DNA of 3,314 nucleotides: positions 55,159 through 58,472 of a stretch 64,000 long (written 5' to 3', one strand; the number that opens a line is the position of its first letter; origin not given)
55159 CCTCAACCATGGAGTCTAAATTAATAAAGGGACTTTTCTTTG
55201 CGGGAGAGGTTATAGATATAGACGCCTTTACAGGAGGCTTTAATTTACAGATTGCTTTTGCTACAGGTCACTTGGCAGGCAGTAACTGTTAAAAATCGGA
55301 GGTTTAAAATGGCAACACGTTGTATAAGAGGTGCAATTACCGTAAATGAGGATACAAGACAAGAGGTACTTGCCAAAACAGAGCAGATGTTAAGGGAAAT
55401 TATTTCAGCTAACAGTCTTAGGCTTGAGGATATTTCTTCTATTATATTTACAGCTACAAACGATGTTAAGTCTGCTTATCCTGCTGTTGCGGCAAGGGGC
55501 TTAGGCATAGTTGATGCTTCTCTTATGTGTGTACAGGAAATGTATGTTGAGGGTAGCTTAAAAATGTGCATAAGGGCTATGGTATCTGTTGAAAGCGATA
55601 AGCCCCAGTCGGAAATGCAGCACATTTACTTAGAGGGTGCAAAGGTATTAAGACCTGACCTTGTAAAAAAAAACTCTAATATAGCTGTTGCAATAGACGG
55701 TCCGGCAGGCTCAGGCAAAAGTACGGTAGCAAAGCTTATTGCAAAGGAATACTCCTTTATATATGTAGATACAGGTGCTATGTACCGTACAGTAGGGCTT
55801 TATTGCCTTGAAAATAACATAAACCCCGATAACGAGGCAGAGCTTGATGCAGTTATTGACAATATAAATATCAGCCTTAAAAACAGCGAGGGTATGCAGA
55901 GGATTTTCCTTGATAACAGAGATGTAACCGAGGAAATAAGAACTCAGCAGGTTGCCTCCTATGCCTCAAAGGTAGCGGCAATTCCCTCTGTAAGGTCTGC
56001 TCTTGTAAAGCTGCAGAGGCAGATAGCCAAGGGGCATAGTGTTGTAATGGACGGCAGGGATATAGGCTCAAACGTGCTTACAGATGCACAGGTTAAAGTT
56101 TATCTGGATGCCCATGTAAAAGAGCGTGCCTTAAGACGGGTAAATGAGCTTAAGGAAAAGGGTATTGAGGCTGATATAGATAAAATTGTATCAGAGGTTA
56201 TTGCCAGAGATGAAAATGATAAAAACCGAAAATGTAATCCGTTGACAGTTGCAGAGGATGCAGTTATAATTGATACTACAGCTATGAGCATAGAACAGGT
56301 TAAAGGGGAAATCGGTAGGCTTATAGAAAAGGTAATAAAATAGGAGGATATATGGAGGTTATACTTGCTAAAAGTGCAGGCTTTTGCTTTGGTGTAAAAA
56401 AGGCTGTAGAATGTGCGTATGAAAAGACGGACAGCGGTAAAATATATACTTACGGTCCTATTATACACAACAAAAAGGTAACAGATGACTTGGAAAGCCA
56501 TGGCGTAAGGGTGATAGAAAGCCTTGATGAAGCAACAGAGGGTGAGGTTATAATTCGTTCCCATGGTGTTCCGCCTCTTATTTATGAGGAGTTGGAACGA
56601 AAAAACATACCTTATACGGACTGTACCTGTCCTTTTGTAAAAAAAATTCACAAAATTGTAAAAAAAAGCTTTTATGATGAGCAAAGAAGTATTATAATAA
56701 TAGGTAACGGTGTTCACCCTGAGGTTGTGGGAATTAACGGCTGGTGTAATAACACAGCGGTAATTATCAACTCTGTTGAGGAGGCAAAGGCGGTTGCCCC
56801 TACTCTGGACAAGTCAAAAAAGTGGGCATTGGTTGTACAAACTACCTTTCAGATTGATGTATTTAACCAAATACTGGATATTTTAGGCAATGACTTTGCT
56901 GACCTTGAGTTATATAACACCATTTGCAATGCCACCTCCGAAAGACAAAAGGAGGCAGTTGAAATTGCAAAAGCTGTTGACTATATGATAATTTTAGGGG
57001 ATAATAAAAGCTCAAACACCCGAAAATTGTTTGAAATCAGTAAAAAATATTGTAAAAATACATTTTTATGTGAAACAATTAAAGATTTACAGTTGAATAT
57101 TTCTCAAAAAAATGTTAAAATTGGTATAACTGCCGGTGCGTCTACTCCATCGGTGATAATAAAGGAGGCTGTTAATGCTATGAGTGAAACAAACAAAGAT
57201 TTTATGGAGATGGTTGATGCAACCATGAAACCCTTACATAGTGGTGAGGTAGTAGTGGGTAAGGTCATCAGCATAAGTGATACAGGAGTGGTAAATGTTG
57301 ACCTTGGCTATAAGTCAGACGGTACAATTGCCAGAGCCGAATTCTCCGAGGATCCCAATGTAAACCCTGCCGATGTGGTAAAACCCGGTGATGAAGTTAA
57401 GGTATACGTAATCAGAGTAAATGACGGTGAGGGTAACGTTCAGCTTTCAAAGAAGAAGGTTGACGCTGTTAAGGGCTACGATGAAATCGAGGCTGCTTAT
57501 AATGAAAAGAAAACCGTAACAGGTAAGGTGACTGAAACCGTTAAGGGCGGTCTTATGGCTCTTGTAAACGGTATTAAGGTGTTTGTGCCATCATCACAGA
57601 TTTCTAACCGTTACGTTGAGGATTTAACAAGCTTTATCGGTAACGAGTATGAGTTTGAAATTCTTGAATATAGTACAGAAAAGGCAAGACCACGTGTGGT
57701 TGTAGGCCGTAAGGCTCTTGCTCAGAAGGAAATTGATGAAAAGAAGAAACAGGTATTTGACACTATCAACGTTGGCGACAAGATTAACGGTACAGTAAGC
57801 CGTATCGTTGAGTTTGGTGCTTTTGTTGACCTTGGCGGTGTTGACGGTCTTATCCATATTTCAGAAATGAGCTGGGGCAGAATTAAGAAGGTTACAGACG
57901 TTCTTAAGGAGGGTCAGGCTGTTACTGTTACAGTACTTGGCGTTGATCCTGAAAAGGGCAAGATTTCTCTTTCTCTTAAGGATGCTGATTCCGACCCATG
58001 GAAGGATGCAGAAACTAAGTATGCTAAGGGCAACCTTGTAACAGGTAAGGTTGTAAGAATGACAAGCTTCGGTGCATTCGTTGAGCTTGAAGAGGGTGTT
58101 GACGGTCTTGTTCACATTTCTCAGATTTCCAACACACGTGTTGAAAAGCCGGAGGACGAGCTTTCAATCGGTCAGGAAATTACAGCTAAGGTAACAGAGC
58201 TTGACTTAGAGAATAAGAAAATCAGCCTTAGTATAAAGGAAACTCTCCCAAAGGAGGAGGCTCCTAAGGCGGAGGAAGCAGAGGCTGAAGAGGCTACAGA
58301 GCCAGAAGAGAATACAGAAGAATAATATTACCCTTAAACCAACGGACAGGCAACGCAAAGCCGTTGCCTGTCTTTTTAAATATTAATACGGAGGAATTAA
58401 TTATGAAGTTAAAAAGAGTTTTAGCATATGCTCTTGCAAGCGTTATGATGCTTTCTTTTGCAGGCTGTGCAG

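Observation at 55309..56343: Unusual single-ORF fusion of AroH-type chorismate mutase with cytidylate kinase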

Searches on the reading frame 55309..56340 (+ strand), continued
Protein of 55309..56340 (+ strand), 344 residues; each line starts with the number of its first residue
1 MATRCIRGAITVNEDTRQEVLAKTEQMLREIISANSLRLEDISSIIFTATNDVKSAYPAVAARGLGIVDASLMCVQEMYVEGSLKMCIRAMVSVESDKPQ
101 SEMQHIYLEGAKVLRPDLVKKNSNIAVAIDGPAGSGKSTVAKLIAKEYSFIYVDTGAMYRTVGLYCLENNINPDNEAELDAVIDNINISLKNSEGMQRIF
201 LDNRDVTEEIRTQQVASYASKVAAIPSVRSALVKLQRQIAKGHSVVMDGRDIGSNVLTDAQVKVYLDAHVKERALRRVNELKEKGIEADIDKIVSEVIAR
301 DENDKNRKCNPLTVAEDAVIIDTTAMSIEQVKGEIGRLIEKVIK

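Call 75: fold_search(model_id=the predicted structure, library=pdb)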
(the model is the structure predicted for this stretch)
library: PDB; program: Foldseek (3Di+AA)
matches with E <= 10: 1489; with E <= 0.001: 132
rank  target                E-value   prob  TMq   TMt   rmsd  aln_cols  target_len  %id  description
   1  2h92_A                5.2e-22  1.00  0.58  0.90   2.1       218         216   44  Crystal Structure of Staphylococcus aureus Cytidine Monophosphate Kinase in complex with cytidine-5'-monophosphate (released 2006-08-08)
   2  2cmk                  6.2e-22  1.00  0.61  0.94   1.4       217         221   38  CYTIDINE MONOPHOSPHATE KINASE IN COMPLEX WITH CYTIDINE-DI-PHOSPHATE (released 1999-09-20)
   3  1kdo_A                3.6e-21  1.00  0.59  0.90   2.0       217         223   38  CYTIDINE MONOPHOSPHATE KINASE FROM E. COLI IN COMPLEX WITH CYTIDINE MONOPHOSPHATE (released 2002-01-22)
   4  2feo                  1.2e-20  1.00  0.59  0.90   2.2       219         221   38  Mutant R188M of The Cytidine Monophosphate Kinase from E. coli complexed with dCMP (released 2006-01-10)
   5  4e22                  1.8e-20  1.00  0.55  0.86   2.6       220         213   33  Structure of cytidine monophosphate kinase from Yersinia pseudotuberculosis (released 2012-12-19)
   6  1cke                  5.7e-20  1.00  0.52  0.81   3.2       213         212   36  CMP KINASE FROM ESCHERICHIA COLI FREE ENZYME STRUCTURE (released 1999-09-20)
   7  2fem                  9.6e-20  1.00  0.53  0.83   3.1       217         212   35  Mutant R188M of the Cytidine Monophosphate Kinase From E. Coli (released 2006-01-10)
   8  1q3t                  1.8e-19  1.00  0.58  0.87   2.4       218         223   48  Solution structure and function of an essential CMP kinase of Streptococcus pneumoniae (released 2004-08-03)
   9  3r20                  1.9e-19  1.00  0.59  0.91   1.9       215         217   38  Crystal structure of cytidylate kinase from Mycobacterium smegmatis (released 2011-04-13)
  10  4die_C                7.4e-19  1.00  0.58  0.93   1.9       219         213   39  Crystal structure of a cytidylate kinase CmK from Mycobacterium abscessus bound to cytidine-5'-monophosphate (released 2012-02-08)
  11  3r8c_B                8.9e-19  1.00  0.57  0.94   1.5       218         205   38  Crystal structure of cytidylate kinase (Cmk) from Mycobacterium abscessus (released 2011-03-30)
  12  4die_D                2.0e-18  1.00  0.55  0.93   1.5       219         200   38  Crystal structure of a cytidylate kinase CmK from Mycobacterium abscessus bound to cytidine-5'-monophosphate (released 2012-02-08)
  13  4die_B                5.5e-18  1.00  0.56  0.94   1.9       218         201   38  Crystal structure of a cytidylate kinase CmK from Mycobacterium abscessus bound to cytidine-5'-monophosphate (released 2012-02-08)
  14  4die_A                2.2e-17  1.00  0.56  0.93   1.8       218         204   38  Crystal structure of a cytidylate kinase CmK from Mycobacterium abscessus bound to cytidine-5'-monophosphate (released 2012-02-08)
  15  3r8c_A                2.5e-17  1.00  0.55  0.94   1.5       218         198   38  Crystal structure of cytidylate kinase (Cmk) from Mycobacterium abscessus (released 2011-03-30)
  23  1com_K                2.2e-13  1.00  0.33  0.96   1.0       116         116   46  THE MONOFUNCTIONAL CHORISMATE MUTASE FROM BACILLUS SUBTILIS: STRUCTURE DETERMINATION OF CHORISMATE MUTASE AND ITS COMP (released 1994-06-22)
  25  1com_C                2.8e-13  1.00  0.33  0.94   1.1       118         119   47  THE MONOFUNCTIONAL CHORISMATE MUTASE FROM BACILLUS SUBTILIS: STRUCTURE DETERMINATION OF CHORISMATE MUTASE AND ITS COMP (released 1994-06-22)
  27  1com_B                3.7e-13  1.00  0.33  0.95   1.0       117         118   47  THE MONOFUNCTIONAL CHORISMATE MUTASE FROM BACILLUS SUBTILIS: STRUCTURE DETERMINATION OF CHORISMATE MUTASE AND ITS COMP (released 1994-06-22)
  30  1com_F                5.0e-13  1.00  0.33  0.96   1.0       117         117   47  THE MONOFUNCTIONAL CHORISMATE MUTASE FROM BACILLUS SUBTILIS: STRUCTURE DETERMINATION OF CHORISMATE MUTASE AND ITS COMP (released 1994-06-22)
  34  1xho_C                8.4e-13  1.00  0.32  0.97   0.7       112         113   46  Chorismate mutase from Clostridium thermocellum Cth-682 (released 2004-11-23)
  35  1com_A                1.1e-12  1.00  0.32  0.95   0.9       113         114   45  THE MONOFUNCTIONAL CHORISMATE MUTASE FROM BACILLUS SUBTILIS: STRUCTURE DETERMINATION OF CHORISMATE MUTASE AND ITS COMP (released 1994-06-22)
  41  1xho_A                3.9e-12  1.00  0.31  0.96   0.6       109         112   48  Chorismate mutase from Clostridium thermocellum Cth-682 (released 2004-11-23)
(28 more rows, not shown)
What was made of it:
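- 55309..55662 (+): AroH-class chorismate mutase domain (res 1-118). Predicted fold matches 1com and 1xho at TMt 0.94-0.97 (call 75).
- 55684..56343 (+): Cytidylate kinase domain (res 126-344) plus the stop codon. The P-loop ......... is at 55699-55725. Predicted fold TMt 0.90-0.94 (call 75).
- On AroH-class chorismate mutase (PF07736 / TIGR01796): The monomer fold matches at TMt 0.94-0.97 and rmsd about 1 Å (call 75).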

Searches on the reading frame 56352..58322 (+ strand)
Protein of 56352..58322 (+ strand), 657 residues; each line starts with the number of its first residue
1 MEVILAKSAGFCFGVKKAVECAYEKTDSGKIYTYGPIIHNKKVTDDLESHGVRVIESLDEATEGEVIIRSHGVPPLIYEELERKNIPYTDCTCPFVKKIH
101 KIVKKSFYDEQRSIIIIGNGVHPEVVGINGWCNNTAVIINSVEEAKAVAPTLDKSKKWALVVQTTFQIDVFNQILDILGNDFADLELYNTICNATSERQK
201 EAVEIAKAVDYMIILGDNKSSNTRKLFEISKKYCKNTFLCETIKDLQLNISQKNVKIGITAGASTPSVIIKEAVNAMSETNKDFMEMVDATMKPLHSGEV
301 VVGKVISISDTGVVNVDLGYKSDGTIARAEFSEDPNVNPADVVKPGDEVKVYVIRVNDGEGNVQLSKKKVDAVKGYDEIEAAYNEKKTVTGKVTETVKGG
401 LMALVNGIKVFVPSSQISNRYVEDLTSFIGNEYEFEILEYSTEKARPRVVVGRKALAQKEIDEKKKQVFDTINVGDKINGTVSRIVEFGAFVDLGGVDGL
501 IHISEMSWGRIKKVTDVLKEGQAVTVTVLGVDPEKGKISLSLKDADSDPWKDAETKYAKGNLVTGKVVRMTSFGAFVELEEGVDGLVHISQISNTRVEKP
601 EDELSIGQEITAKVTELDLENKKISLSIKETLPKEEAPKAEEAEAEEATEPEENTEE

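Call 3: search_protein_families(library=pfam, proteins=[window:56352-58322:+], max_evalue=0.01)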
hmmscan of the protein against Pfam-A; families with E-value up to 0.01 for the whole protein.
window:56352-58322:+ (657 aa): 8 families
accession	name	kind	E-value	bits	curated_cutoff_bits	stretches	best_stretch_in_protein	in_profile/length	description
PF02401.23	LYTB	-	1.5e-91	306.9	24.5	1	3-277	1-266/267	LytB protein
PF00575.29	S1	-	1.4e-67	224.5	22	4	556-629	1-74/74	S1 RNA binding domain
PF23459.1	S1_RRP5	-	4.9e-19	69.1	27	2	558-627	2-71/72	RRP5 S1 domain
PF21710.3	Spt6_S1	-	3.8e-11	43.6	27.5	1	554-630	11-88/91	Spt6, S1/OB domain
PF18614.7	RNase_II_C_S1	-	4.4e-07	30.1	26.6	0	515-541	31-57/59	RNase II-type exonuclease C-terminal S1 domain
PF24685.1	OB_RRP5_4th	-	8.5e-06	26.1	31.5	0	499-544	39-84/92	RRP5 OB-fold domain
PF13509.12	S1_2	-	0.00092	19.7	21.8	0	560-594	2-36/61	S1 domain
PF21543.3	CvfB_2nd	-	0.001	19.4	27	0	558-629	12-75/76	Virulence regulatory factor CvfB, second domain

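Call 4: search_protein_families(library=ncbifam, proteins=[window:56352-58322:+], max_evalue=0.01)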
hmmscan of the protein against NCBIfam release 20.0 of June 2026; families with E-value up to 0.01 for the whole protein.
window:56352-58322:+ (657 aa): 40 families (the best 25 are shown)
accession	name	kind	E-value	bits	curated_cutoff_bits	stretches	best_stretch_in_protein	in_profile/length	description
NF000907.0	PRK00087.1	equivalog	1.5e-224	747.2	624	1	1-652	1-656/671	bifunctional 4-hydroxy-3-methylbut-2-enyl diphosphate reductase/30S ribosomal protein S1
NF005208.0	PRK06676.1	equivalog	4.6e-127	424.2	368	1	283-655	4-374/391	30S ribosomal protein S1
NF004952.0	PRK06299.1-2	equivalog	4.6e-112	375.2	524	1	270-632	19-377/580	30S ribosomal protein S1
NF005911.0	PRK07899.1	equivalog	1.1e-95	321.2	691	1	271-632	10-366/486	30S ribosomal protein S1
NF009024.0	PRK12360.1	equivalog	1.1e-95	320.2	387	1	1-278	1-279/281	4-hydroxy-3-methylbut-2-enyl diphosphate reductase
NF004953.0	PRK06299.1-3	equivalog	1.3e-95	320.9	720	1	274-631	22-371/580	30S ribosomal protein S1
TIGR00717.1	rpsA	equivalog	3.1e-92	309.8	577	1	294-631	15-345/516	30S ribosomal protein S1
NF010379.0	PRK13806.1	equivalog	7.9e-91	305.1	648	1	276-631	9-365/491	30S ribosomal protein S1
NF004954.0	PRK06299.1-4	equivalog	9.2e-86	288.2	727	1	284-632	5-350/560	30S ribosomal protein S1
NF004955.0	PRK06299.1-5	equivalog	1.3e-81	274.5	878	1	276-634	4-359/566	30S ribosomal protein S1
NF002187.0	PRK01045.1-1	equivalog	4.3e-80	268.8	276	1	1-281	1-279/282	4-hydroxy-3-methylbut-2-enyl diphosphate reductase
TIGR00216.1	ispH_lytB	equivalog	2e-78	263.4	187.85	1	2-279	1-281/282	4-hydroxy-3-methylbut-2-enyl diphosphate reductase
NF004951.0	PRK06299.1-1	equivalog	7.2e-72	242.5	918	1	284-631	5-349/556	30S ribosomal protein S1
NF002190.0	PRK01045.1-4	subfamily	2.8e-62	210.4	389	1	1-290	7-302/321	4-hydroxy-3-methylbut-2-enyl diphosphate reductase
NF004956.0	PRK06299.1-6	equivalog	8.6e-58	196.3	711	1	275-634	8-361/554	30S ribosomal protein S1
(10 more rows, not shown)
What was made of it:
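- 56352..58325 (+): Downstream gene: IspH (LytB) fused to ribosomal protein S1. NF000907 747.2 bits (cutoff 624) and PF02401 plus four S1 stretches (calls 3, 4).
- On Bifunctional IspH / ribosomal protein S1 (NF000907), the neighbouring gene: 747.2 bits against 624 (call 4).
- Checked: The next gene, 56352-58325, starts 8 nt downstream and is the known bifunctional IspH/ribosomal protein S1 family (NF000907, 747 bits, cutoff 624; call 4).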
